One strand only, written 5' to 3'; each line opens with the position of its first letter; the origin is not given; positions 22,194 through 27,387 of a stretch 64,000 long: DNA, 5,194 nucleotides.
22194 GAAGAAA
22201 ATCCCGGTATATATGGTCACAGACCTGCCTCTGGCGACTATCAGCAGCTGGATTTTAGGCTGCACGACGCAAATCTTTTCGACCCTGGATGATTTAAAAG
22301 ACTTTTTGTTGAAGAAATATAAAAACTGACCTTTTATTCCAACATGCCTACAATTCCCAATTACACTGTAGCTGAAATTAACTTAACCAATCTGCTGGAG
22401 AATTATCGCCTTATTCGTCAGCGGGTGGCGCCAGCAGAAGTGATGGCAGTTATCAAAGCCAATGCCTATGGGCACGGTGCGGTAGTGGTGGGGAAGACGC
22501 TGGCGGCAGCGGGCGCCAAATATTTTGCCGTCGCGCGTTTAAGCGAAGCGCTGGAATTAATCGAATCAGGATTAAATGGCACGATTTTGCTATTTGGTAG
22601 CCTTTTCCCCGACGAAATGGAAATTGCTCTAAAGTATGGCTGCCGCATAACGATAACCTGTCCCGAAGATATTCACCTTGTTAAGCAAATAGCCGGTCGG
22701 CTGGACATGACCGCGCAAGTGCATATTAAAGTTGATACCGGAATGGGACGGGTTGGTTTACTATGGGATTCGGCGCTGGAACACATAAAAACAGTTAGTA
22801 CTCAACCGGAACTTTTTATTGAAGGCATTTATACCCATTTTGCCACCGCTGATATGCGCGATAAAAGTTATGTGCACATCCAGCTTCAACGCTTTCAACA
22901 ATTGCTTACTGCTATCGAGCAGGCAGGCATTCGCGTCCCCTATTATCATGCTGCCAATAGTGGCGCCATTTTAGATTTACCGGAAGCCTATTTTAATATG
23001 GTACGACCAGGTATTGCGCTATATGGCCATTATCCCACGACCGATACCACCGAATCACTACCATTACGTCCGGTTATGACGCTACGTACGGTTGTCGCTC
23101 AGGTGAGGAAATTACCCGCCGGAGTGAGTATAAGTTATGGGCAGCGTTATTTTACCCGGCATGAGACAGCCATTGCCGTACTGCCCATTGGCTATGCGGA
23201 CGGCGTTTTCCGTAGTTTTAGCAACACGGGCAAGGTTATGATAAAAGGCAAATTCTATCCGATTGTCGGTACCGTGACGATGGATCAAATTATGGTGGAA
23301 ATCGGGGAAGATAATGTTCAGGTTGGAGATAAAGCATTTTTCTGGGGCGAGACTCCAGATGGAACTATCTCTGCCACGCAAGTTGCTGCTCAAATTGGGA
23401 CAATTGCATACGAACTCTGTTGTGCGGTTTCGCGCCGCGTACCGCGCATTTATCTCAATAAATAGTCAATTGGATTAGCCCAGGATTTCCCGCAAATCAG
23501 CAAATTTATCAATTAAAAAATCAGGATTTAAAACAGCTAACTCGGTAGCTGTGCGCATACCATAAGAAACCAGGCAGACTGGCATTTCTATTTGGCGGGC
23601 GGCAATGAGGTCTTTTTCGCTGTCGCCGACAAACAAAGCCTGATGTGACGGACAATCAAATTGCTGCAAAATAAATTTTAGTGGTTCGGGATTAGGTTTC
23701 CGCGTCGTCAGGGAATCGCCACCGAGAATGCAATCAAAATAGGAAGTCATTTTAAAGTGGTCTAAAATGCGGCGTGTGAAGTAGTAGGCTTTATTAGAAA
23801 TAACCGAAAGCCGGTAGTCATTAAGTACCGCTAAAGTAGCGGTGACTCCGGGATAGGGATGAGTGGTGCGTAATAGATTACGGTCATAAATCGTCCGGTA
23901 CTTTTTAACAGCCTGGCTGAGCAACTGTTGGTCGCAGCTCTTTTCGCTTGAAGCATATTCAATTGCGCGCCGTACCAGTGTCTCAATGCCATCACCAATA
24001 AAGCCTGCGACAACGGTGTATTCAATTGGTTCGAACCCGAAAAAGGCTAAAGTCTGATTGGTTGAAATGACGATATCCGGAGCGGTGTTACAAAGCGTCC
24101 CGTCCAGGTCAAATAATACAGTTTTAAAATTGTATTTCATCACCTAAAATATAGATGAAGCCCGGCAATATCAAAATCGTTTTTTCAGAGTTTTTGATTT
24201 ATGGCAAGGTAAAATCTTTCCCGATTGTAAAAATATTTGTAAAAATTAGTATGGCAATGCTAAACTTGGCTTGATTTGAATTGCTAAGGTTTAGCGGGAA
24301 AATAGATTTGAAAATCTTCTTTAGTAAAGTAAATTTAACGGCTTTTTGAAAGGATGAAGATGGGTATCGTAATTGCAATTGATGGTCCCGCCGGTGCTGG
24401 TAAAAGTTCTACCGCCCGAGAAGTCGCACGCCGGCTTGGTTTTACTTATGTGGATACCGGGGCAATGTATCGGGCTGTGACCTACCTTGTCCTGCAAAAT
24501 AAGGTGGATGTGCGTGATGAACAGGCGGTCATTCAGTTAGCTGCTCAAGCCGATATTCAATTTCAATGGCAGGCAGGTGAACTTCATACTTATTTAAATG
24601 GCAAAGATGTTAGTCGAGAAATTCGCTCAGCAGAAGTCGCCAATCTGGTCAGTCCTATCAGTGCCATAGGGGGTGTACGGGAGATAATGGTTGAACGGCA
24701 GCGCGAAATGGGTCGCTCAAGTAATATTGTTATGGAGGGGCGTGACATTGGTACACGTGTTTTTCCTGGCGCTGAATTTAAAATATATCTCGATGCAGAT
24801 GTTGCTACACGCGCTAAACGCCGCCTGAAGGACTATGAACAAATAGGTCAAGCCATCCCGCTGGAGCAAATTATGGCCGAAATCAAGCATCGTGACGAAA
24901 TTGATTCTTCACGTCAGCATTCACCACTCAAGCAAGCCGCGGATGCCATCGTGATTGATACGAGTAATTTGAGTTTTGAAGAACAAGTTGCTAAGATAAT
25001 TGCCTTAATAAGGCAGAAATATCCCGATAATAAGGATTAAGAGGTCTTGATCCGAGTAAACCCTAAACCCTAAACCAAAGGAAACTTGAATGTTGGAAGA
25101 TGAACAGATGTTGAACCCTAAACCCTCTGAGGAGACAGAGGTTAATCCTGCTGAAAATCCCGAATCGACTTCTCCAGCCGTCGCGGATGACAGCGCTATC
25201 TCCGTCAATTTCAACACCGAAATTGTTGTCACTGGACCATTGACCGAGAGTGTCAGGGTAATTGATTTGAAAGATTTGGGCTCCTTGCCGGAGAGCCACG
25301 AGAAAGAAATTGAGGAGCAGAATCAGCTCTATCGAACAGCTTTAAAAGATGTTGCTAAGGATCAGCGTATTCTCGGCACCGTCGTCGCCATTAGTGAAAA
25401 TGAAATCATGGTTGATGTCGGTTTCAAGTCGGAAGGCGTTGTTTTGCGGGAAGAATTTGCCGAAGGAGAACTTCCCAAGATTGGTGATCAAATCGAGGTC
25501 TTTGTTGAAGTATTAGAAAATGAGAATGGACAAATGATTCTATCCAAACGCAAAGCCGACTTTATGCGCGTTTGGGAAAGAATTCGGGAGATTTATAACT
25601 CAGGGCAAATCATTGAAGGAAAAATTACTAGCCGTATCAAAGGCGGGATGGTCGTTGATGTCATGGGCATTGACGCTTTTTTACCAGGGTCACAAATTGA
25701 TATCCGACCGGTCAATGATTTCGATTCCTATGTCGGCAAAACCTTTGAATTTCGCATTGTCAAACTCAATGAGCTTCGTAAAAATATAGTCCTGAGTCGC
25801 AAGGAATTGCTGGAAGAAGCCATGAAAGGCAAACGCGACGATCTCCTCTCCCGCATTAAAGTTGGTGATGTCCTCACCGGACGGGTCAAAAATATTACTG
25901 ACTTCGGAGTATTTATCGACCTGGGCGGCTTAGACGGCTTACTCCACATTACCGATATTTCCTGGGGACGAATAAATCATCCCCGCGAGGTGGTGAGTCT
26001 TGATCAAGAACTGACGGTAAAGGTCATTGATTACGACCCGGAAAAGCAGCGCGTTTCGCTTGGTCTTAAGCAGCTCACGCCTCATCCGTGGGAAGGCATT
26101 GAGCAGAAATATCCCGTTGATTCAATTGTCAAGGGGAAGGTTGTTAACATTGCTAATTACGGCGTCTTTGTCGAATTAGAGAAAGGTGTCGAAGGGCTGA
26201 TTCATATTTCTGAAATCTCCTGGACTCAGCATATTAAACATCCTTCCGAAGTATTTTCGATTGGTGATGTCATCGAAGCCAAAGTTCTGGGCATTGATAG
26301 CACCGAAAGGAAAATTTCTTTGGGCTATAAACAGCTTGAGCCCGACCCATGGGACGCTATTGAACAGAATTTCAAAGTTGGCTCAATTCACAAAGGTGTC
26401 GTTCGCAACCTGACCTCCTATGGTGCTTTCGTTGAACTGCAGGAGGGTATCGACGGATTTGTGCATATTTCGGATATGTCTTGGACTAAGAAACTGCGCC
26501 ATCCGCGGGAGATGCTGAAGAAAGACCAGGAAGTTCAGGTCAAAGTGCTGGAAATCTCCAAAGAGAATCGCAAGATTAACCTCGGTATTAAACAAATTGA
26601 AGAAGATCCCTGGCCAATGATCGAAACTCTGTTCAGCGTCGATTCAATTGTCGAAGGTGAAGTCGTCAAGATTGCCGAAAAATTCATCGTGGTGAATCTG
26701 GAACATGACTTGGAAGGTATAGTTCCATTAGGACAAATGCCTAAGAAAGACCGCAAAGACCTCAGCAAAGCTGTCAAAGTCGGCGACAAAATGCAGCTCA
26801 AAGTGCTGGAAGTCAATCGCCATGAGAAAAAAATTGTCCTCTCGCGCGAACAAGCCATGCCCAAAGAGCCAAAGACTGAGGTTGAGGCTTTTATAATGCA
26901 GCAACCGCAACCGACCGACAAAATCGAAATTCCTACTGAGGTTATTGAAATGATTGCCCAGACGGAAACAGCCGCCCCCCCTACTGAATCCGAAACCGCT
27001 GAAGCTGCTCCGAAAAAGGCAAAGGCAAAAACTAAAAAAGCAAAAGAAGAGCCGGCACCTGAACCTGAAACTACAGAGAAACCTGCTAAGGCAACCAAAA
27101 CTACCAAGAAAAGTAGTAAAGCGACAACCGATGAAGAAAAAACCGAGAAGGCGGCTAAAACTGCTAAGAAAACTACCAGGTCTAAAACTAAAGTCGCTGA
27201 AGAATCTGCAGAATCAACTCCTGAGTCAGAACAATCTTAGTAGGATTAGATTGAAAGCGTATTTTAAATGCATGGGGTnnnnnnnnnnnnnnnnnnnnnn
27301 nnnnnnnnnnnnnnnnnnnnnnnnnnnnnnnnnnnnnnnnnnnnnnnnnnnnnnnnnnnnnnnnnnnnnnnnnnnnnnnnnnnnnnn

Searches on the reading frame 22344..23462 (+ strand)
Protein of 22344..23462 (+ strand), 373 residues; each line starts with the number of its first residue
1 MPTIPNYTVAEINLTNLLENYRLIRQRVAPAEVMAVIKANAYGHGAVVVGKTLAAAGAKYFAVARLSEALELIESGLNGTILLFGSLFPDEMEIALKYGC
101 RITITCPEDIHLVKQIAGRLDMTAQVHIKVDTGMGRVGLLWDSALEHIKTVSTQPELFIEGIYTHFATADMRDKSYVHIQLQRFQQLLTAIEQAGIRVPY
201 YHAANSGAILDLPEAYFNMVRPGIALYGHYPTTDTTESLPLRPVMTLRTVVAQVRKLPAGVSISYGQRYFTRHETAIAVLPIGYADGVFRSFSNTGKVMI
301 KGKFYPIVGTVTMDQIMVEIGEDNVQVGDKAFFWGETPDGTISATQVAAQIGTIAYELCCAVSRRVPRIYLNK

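Call 32: search_protein_families(library=pfam, proteins=[window:22344-23462:+], max_evalue=0.0001)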
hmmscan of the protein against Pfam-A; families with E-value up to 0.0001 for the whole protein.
window:22344-23462:+ (373 aa): 2 families
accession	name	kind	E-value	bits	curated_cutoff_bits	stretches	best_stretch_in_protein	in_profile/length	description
PF01168.26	Ala_racemase_N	-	2.3e-70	237.2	24.1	1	12-231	1-220/220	Alanine racemase, N-terminal domain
PF00842.27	Ala_racemase_C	-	1.9e-44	150.8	25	1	244-370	1-127/127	Alanine racemase, C-terminal domain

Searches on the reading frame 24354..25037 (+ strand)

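Call 31: search_protein_families(library=pfam, proteins=[window:24354-25037:+], max_evalue=0.0001)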
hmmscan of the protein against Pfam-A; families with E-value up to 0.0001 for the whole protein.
window:24354-25037:+ (228 aa): 6 families
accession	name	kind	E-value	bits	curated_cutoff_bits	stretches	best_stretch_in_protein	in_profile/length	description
PF02224.24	Cytidylate_kin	-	1.4e-80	270.4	26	1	7-221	1-211/211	Cytidylate kinase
PF13238.12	AAA_18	-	7.8e-08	33.3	29.4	1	7-162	1-114/128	AAA domain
PF13207.12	AAA_17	-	9.9e-07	29.6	27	0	11-45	2-39/136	AAA domain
PF13189.12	Cytidylate_kin2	-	1.7e-06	28.8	28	1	6-164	1-134/176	Cytidylate kinase-like family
PF00485.24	PRK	-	3.5e-06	27.4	22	1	6-200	1-187/196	Phosphoribulokinase / Uridine kinase family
PF01202.28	SKI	-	3.7e-06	27.6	22.1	0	14-39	2-27/159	Shikimate kinase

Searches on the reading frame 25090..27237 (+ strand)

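Call 31: search_protein_families(library=pfam, proteins=[window:25090-27237:+], max_evalue=0.0001)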
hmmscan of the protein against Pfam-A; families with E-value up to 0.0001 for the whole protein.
window:25090-27237:+ (716 aa): 5 families
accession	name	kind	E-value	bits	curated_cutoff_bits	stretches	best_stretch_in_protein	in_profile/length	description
PF00575.29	S1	-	1.2e-89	295.2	22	6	341-414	2-74/74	S1 RNA binding domain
PF23459.1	S1_RRP5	-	4e-24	85.4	27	1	431-494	4-66/72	RRP5 S1 domain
PF21710.3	Spt6_S1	-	1.5e-17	64.1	27.5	0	345-409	18-82/91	Spt6, S1/OB domain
PF13509.12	S1_2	-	1.9e-09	37.9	21.8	0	97-139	8-48/61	S1 domain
PF17092.11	PCB_OB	-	4.3e-05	24.7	27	0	420-482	20-83/111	Penicillin-binding protein OB-like domain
